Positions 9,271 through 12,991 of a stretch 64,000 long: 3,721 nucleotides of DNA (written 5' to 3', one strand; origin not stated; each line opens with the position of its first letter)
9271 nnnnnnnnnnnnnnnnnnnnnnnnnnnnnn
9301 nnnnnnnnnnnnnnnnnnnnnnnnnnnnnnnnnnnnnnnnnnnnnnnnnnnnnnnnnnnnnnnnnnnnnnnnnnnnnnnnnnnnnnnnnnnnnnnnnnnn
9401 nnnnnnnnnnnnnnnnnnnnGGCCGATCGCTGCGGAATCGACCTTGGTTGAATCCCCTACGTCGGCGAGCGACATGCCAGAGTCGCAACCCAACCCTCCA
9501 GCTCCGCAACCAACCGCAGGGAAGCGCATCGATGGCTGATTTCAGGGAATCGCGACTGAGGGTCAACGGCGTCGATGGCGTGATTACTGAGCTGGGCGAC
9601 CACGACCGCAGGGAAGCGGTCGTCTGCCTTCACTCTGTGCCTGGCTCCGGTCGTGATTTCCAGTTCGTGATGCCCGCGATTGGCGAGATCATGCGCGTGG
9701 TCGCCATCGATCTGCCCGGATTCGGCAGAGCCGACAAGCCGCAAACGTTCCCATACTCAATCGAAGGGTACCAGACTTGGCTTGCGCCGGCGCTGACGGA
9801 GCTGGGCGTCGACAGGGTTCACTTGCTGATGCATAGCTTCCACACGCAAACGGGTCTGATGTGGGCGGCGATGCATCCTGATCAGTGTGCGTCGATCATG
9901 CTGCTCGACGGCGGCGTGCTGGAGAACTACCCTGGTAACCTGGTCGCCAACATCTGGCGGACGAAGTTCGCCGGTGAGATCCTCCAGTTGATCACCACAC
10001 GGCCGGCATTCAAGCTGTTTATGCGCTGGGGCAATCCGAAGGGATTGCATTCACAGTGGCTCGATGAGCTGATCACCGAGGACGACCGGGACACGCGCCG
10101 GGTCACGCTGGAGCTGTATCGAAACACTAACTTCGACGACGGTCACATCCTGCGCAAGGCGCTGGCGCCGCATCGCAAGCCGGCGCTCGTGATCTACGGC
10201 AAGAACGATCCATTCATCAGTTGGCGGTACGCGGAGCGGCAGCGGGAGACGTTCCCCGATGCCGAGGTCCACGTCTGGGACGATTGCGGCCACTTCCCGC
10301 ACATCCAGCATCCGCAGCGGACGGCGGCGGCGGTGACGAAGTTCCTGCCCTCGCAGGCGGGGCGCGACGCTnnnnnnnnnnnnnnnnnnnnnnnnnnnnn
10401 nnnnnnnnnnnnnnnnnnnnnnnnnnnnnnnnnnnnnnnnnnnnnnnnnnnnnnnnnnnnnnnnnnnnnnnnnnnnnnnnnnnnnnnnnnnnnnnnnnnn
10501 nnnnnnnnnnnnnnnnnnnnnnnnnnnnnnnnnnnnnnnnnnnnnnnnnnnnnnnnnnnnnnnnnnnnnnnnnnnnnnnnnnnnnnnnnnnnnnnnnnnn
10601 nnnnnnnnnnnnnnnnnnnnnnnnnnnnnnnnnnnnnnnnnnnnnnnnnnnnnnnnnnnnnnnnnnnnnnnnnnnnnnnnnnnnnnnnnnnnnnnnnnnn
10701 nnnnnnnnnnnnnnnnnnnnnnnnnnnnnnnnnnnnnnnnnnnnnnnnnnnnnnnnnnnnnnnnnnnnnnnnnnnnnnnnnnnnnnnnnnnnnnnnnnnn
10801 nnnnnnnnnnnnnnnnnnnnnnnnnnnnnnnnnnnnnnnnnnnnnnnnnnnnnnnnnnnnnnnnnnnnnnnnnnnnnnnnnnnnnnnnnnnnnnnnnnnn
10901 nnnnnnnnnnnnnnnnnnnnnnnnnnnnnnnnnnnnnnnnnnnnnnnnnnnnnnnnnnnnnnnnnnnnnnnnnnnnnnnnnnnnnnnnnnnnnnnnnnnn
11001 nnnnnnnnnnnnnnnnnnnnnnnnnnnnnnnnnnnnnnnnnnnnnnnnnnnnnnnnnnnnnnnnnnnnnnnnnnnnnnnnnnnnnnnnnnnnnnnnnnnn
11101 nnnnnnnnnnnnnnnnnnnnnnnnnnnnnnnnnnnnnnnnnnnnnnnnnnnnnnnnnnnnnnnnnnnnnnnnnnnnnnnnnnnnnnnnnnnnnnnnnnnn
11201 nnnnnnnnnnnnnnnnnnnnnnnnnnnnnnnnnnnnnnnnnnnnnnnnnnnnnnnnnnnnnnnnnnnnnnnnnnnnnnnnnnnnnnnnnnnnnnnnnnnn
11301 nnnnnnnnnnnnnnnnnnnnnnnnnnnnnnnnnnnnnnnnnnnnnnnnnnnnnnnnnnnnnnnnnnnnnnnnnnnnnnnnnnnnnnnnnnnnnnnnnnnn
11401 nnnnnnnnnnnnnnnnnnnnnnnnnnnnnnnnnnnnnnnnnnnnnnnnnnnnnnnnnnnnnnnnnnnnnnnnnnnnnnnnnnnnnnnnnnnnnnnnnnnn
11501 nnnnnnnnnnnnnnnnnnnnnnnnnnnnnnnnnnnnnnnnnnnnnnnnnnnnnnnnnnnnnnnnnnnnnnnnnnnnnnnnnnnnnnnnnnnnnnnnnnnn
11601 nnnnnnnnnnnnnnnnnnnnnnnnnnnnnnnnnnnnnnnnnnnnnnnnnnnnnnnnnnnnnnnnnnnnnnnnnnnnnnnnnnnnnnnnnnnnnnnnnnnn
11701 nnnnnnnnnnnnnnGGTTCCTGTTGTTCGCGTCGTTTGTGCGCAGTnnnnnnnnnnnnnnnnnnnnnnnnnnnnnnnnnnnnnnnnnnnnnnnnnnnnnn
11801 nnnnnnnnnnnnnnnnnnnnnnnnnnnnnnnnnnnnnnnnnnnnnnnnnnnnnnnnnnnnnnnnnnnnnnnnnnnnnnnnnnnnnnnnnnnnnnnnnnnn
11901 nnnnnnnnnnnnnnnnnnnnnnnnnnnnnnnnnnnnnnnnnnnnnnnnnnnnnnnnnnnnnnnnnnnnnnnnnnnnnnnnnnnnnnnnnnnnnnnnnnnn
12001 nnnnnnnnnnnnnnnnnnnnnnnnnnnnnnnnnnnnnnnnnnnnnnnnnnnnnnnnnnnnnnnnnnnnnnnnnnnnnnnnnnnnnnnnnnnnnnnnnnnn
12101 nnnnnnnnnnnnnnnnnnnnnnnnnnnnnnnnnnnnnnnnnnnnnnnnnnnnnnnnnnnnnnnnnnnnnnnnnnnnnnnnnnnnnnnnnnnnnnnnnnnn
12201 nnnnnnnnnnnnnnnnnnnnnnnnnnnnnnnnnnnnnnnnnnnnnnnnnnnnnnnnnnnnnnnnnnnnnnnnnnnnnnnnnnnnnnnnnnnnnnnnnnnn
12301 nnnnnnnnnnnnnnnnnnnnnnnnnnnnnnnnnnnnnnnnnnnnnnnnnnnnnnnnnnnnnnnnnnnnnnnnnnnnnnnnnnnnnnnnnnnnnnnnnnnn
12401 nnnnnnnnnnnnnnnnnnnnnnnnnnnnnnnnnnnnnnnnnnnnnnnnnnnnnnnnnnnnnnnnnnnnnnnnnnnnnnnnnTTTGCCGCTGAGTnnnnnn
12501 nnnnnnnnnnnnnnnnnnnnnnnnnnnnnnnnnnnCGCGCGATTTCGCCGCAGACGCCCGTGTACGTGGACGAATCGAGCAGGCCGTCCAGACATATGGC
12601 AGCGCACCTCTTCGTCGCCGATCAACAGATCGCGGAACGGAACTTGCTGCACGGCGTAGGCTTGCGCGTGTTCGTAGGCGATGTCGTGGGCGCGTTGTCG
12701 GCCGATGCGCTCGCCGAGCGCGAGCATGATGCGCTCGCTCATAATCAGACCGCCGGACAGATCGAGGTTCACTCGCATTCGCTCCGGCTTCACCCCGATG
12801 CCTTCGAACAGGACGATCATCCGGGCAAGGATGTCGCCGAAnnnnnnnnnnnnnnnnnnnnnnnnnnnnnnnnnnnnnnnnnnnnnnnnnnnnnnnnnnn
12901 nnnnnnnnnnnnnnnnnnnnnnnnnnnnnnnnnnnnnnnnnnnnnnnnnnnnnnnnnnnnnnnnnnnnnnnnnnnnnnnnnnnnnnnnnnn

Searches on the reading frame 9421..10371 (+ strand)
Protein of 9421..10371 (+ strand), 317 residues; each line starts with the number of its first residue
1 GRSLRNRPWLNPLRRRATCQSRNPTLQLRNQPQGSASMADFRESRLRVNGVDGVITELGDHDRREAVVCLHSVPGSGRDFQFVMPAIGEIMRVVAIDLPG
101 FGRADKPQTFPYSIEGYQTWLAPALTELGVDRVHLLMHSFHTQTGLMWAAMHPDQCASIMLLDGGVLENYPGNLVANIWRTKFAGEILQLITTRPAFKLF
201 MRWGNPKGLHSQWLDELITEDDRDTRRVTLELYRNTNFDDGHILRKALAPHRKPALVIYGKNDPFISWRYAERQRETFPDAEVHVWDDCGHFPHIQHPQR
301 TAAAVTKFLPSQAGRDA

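Call 40: search_protein_families(library=pfam, proteins=[window:9421-10371:+], max_evalue=0.0001)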
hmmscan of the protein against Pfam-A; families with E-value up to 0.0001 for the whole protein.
window:9421-10371:+ (317 aa): 3 families
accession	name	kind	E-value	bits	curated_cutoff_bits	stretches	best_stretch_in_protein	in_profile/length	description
PF00561.26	Abhydrolase_1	-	1.9e-28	100.2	25.8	1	66-298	2-245/245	alpha/beta hydrolase fold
PF12697.13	Abhydrolase_6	-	6.5e-20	73.2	26.3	1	67-304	1-217/217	Alpha/beta hydrolase family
PF06342.18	DUF1057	-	7.1e-05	22.4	21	1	65-157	36-130/297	Alpha/beta hydrolase of unknown function (DUF1057)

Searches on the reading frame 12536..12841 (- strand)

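Call 41: search_protein_families(library=pfam, proteins=[window:12536-12841:-], max_evalue=0.0001)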
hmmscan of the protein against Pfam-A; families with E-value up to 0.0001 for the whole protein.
window:12536-12841:- (102 aa): 1 family
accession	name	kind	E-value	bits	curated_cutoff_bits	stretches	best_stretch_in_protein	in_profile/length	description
PF10397.14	ADSL_C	-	2.7e-12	47.3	32.7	1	31-83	1-54/79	Adenylosuccinate lyase C-terminus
